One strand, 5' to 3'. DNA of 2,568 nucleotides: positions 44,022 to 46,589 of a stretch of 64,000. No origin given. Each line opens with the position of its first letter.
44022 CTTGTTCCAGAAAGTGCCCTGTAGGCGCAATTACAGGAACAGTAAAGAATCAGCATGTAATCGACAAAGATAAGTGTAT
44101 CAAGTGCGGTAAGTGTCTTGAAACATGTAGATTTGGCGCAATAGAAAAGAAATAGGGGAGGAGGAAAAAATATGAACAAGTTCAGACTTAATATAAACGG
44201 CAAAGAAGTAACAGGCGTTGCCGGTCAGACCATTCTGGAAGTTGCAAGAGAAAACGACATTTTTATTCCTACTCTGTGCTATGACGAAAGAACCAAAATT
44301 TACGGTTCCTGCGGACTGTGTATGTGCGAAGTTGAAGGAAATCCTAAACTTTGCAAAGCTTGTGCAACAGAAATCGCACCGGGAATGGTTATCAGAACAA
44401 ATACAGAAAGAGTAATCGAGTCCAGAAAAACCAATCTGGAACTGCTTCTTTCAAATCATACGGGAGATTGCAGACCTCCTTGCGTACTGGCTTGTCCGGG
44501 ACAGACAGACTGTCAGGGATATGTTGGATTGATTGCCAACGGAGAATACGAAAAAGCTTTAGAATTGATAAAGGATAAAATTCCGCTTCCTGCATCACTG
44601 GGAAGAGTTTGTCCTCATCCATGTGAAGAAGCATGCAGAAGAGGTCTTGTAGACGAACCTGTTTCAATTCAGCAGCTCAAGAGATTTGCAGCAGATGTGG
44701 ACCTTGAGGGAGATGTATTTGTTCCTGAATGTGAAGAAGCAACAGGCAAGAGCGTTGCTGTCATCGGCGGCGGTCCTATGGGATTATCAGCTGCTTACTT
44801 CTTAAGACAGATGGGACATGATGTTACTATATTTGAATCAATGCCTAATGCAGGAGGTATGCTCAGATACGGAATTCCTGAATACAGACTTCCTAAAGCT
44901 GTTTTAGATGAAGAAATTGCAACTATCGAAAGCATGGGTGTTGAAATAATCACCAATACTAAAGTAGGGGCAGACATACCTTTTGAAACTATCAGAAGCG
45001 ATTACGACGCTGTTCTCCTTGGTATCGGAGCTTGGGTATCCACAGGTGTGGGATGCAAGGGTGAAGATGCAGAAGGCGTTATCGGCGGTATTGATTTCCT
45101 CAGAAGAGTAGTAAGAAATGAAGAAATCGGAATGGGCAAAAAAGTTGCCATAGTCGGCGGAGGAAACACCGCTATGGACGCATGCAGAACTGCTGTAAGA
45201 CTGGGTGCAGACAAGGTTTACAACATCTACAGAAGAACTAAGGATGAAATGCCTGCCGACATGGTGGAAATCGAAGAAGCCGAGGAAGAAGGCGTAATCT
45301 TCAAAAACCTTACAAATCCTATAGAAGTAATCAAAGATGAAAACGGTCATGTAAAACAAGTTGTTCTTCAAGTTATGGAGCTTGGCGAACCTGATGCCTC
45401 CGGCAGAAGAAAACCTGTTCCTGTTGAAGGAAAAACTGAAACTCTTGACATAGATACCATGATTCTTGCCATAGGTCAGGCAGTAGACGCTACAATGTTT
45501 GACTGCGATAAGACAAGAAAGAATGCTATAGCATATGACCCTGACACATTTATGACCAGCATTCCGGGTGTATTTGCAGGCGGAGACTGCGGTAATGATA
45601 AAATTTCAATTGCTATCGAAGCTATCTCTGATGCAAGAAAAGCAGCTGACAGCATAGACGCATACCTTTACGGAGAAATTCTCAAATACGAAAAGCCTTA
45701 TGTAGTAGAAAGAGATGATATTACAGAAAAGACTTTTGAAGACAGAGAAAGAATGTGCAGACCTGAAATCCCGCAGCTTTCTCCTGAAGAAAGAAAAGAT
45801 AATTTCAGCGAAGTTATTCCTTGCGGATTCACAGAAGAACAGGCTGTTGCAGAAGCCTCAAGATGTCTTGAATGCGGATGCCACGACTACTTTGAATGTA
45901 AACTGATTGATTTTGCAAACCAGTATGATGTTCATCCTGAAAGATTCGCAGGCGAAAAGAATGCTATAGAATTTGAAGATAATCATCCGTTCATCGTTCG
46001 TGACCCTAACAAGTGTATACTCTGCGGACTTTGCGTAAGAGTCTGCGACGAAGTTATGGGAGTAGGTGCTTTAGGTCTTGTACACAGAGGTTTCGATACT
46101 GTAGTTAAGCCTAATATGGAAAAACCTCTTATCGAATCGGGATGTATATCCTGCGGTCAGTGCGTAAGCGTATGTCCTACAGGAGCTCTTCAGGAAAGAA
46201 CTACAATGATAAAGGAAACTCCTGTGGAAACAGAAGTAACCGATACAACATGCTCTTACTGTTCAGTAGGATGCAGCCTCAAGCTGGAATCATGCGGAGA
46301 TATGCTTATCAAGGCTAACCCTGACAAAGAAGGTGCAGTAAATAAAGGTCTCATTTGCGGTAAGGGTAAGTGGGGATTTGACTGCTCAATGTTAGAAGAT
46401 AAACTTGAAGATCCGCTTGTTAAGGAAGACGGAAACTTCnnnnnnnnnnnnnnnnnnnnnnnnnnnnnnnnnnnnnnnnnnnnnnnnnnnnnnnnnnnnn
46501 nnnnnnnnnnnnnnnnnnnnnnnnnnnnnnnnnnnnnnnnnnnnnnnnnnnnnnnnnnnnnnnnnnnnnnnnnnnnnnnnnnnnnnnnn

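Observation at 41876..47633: Three-gene NuoE/NuoF/NuoG-like operon with a GltD module in place of a hydrogenase H-cluster, a Stn-type (Sporomusa-type Nfn) candidate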

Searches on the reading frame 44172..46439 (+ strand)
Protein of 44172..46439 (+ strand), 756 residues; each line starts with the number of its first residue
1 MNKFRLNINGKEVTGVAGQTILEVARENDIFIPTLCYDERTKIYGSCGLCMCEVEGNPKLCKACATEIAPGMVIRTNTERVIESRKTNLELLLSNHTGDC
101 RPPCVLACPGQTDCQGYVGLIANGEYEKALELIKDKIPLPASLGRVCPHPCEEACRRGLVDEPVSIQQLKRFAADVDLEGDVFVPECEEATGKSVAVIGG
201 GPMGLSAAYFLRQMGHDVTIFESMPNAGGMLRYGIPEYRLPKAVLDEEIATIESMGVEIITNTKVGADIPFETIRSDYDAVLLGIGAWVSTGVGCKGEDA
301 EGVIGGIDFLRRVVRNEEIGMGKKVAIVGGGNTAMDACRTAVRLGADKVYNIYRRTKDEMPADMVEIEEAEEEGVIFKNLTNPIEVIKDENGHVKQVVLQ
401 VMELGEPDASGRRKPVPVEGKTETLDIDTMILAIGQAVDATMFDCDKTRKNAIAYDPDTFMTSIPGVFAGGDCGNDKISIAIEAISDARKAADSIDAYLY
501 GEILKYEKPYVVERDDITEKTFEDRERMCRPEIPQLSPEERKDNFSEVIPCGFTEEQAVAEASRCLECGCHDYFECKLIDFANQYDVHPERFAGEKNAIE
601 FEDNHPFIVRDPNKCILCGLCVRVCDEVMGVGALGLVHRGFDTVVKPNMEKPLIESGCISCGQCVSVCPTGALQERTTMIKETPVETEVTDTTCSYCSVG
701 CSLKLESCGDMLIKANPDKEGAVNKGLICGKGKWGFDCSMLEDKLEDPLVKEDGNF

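Call 27: search_solved_structures(query=window:44172-46439:+, max_evalue=1e-150, show_alignments=3)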
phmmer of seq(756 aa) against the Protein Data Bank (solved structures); distinct sequences matched with E-value up to 1e-150: 3.
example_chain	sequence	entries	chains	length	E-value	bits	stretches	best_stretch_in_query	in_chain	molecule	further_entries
9bov_A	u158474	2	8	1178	1.2e-274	916.5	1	3-755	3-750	Molybdopterin oxidoreductase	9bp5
8oh5_C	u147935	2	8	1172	2.7e-262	875.7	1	1-756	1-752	Formate dehydrogenase-O, major subunit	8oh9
9n5u_A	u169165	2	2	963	1.6e-203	681.4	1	5-511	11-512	NfnA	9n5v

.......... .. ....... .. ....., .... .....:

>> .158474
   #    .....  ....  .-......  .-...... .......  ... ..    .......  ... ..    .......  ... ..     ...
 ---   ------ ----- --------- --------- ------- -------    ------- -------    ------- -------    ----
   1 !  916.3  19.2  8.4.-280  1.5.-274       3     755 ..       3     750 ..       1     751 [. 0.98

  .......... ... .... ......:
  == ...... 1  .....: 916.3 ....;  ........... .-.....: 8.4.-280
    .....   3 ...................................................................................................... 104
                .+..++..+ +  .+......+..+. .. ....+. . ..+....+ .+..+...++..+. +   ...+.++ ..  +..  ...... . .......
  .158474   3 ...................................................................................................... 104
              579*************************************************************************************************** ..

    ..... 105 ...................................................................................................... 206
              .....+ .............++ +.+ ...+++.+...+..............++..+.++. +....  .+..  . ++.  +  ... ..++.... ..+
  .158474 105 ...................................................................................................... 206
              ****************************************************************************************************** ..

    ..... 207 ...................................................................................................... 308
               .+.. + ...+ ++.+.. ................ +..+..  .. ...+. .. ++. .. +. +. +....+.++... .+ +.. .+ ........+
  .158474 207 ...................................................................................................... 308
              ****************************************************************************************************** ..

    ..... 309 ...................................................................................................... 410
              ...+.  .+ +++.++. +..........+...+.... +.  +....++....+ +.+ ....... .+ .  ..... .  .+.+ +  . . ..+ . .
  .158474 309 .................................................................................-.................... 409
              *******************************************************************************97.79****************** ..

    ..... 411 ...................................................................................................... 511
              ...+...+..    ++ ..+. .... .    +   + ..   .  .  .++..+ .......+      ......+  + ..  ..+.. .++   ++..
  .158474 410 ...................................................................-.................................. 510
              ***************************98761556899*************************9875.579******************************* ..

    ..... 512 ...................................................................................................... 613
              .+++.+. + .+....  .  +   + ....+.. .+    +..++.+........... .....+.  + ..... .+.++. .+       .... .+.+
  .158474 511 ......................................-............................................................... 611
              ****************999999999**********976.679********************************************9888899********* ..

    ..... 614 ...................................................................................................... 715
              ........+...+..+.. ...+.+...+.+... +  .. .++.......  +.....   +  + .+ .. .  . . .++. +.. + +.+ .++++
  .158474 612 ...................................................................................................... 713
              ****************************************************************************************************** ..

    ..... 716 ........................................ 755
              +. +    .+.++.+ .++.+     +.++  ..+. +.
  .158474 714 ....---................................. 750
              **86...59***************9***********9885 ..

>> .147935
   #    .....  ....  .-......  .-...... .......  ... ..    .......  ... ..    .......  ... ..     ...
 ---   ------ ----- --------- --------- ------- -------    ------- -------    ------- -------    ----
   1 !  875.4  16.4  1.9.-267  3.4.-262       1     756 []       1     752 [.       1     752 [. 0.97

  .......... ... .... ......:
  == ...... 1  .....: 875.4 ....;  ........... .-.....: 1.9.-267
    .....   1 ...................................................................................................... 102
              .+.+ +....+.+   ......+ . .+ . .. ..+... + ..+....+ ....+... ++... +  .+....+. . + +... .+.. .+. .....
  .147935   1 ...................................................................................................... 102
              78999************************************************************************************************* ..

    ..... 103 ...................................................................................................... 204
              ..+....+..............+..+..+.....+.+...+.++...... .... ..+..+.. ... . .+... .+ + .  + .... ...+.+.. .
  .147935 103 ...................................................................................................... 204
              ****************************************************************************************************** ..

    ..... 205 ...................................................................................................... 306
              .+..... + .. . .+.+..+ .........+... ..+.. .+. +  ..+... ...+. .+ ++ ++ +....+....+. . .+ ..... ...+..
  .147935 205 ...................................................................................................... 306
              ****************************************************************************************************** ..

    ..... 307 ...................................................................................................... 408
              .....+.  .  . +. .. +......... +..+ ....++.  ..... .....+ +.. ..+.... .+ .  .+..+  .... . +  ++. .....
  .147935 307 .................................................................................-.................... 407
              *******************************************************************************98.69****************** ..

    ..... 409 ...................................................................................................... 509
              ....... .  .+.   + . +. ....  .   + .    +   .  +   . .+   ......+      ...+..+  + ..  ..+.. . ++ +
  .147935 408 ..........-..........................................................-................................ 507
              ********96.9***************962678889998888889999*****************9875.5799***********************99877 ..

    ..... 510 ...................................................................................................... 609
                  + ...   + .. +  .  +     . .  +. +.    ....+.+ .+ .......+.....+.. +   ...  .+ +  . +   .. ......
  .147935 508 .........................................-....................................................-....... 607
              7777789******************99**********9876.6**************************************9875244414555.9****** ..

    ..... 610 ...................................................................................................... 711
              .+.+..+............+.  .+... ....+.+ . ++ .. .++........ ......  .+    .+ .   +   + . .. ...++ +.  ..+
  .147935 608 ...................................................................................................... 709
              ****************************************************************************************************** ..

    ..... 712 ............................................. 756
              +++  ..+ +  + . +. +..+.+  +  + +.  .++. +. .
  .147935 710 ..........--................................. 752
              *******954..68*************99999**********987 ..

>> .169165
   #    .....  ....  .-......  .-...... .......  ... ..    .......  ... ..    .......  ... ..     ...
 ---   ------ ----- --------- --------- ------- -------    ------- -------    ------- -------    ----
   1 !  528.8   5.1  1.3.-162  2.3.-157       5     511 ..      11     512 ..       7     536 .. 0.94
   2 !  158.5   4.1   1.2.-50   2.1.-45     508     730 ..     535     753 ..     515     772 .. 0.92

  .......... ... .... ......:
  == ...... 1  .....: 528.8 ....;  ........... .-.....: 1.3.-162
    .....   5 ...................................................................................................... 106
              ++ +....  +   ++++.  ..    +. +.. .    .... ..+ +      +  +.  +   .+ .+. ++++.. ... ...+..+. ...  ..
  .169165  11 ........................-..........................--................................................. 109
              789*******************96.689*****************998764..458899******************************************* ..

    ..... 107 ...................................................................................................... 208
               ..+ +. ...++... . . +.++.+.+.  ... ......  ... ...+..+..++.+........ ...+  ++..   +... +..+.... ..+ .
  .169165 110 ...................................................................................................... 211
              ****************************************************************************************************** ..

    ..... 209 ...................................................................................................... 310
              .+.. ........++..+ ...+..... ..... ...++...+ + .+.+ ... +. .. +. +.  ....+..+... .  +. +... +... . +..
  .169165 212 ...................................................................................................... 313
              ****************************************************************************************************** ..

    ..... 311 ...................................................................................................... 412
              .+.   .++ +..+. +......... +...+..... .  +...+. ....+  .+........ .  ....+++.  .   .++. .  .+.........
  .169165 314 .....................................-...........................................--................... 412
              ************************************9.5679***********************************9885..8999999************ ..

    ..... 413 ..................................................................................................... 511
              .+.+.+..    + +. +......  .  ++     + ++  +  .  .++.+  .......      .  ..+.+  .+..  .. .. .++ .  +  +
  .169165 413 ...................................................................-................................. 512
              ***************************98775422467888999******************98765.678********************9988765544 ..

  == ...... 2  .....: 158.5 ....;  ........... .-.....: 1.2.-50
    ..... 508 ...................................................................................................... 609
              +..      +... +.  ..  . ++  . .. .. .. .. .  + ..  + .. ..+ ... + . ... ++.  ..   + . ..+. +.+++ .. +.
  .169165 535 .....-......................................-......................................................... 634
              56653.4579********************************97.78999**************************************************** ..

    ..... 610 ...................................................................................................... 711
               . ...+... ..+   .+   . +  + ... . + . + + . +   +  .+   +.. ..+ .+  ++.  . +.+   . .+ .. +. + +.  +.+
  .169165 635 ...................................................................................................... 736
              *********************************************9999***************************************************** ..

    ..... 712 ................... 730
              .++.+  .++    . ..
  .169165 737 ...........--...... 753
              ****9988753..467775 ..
